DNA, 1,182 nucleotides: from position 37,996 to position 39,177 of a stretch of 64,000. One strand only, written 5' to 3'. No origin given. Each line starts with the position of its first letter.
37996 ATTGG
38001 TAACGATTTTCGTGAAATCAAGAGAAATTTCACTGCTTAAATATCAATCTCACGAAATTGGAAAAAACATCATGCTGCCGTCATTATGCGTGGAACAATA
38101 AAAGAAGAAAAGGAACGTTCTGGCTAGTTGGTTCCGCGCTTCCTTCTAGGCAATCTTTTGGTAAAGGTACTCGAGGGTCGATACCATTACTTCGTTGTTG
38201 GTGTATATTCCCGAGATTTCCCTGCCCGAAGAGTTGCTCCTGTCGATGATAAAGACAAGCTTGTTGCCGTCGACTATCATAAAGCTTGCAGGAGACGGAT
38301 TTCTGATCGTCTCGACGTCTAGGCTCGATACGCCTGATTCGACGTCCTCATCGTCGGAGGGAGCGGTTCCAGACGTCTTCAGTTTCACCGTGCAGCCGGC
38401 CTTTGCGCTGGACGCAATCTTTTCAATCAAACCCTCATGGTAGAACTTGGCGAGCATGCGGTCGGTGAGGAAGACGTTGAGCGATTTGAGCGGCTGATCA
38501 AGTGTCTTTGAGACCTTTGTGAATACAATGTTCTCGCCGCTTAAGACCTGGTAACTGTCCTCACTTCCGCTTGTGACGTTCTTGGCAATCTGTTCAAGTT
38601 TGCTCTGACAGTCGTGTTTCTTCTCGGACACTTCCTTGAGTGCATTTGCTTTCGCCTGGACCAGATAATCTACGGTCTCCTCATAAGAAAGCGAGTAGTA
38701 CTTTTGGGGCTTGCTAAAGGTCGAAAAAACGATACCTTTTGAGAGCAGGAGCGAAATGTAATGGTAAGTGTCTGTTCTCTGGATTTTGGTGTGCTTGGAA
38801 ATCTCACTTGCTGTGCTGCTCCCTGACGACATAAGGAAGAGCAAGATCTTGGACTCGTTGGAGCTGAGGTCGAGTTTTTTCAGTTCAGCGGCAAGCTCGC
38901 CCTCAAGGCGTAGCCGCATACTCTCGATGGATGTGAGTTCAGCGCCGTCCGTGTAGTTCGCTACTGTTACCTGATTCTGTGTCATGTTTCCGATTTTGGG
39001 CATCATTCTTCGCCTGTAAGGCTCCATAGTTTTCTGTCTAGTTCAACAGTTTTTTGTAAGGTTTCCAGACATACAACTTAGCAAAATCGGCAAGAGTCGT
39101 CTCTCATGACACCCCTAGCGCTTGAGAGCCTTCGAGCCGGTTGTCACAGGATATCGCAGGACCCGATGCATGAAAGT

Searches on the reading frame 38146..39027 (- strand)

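Call 76: search_protein_families(library=pfam, proteins=[window:38146-39027:-], max_evalue=0.001)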
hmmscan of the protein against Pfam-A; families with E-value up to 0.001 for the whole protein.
window:38146-39027:- (293 aa): 3 families
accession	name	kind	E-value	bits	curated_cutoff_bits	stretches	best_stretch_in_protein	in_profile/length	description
PF01978.25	TrmB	-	4.5e-13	49.3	25.6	1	49-115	1-67/68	Sugar-specific transcriptional regulator TrmB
PF11495.14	Regulator_TrmB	-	0.00072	19.3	22.2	1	199-291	37-126/233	Archaeal transcriptional regulator TrmB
PF01022.26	HTH_5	-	0.0009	19.5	22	0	59-100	5-45/47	Bacterial regulatory protein, arsR family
